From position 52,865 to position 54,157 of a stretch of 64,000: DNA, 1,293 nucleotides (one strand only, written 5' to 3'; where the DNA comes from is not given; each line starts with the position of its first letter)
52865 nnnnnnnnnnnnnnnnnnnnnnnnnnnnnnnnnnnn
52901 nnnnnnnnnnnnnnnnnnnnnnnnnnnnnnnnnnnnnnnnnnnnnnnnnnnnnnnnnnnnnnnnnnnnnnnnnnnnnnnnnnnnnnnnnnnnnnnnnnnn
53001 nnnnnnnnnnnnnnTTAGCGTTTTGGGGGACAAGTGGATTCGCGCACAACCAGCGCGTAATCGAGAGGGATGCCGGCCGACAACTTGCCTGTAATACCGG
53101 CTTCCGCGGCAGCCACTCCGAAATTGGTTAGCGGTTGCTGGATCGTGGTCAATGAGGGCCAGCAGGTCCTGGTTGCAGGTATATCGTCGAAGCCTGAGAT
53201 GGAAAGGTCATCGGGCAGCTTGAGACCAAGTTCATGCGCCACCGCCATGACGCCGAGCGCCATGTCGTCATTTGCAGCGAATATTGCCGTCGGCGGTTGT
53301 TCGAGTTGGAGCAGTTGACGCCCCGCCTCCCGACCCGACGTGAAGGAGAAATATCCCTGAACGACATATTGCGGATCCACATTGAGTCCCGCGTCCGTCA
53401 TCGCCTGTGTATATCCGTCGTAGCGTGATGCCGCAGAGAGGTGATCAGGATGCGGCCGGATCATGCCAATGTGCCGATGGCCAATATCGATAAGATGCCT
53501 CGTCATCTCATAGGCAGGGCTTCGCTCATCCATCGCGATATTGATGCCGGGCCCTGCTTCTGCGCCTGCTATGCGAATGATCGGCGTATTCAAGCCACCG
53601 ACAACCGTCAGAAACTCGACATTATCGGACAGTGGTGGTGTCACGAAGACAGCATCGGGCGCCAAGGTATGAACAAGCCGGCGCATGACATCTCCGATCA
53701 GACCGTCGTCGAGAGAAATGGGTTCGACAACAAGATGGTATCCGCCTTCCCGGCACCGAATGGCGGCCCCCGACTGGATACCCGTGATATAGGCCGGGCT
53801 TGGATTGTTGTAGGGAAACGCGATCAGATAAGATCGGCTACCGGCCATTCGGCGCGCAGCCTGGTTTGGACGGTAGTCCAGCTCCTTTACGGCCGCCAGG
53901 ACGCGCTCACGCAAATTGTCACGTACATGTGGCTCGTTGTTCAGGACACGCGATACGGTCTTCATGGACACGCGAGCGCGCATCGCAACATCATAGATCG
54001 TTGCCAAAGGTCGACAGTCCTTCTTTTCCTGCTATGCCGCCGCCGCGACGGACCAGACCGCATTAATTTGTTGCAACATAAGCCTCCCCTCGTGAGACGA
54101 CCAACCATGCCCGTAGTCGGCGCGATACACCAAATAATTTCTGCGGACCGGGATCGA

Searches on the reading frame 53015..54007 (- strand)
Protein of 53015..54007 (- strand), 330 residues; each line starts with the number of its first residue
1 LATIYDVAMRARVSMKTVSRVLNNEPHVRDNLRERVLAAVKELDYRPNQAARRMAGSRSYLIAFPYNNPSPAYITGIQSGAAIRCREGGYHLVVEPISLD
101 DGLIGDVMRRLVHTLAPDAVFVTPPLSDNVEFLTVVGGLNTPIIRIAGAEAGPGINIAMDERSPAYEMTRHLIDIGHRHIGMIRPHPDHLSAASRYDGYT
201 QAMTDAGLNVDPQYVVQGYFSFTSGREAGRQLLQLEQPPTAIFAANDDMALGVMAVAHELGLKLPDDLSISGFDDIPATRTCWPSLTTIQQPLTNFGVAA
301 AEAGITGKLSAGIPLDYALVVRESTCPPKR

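Call 39: search_protein_families(library=pfam, proteins=[window:53015-54007:-], max_evalue=0.001)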
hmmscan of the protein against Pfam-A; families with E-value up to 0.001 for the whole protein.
window:53015-54007:- (330 aa): 4 families
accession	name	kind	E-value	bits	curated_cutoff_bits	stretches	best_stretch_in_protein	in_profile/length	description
PF13377.12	Peripla_BP_3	-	3.2e-29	102.6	26.5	1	170-303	2-140/167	Periplasmic binding protein-like domain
PF00356.27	LacI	-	1.4e-19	70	27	1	3-48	1-46/46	Bacterial regulatory proteins, lacI family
PF00532.27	Peripla_BP_1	-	1.8e-16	60.9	22.2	1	137-302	78-255/281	Periplasmic binding proteins and sugar binding domain of LacI family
PF13407.12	Peripla_BP_4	-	4.1e-07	30.2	35.1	1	178-283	122-226/258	Periplasmic binding protein domain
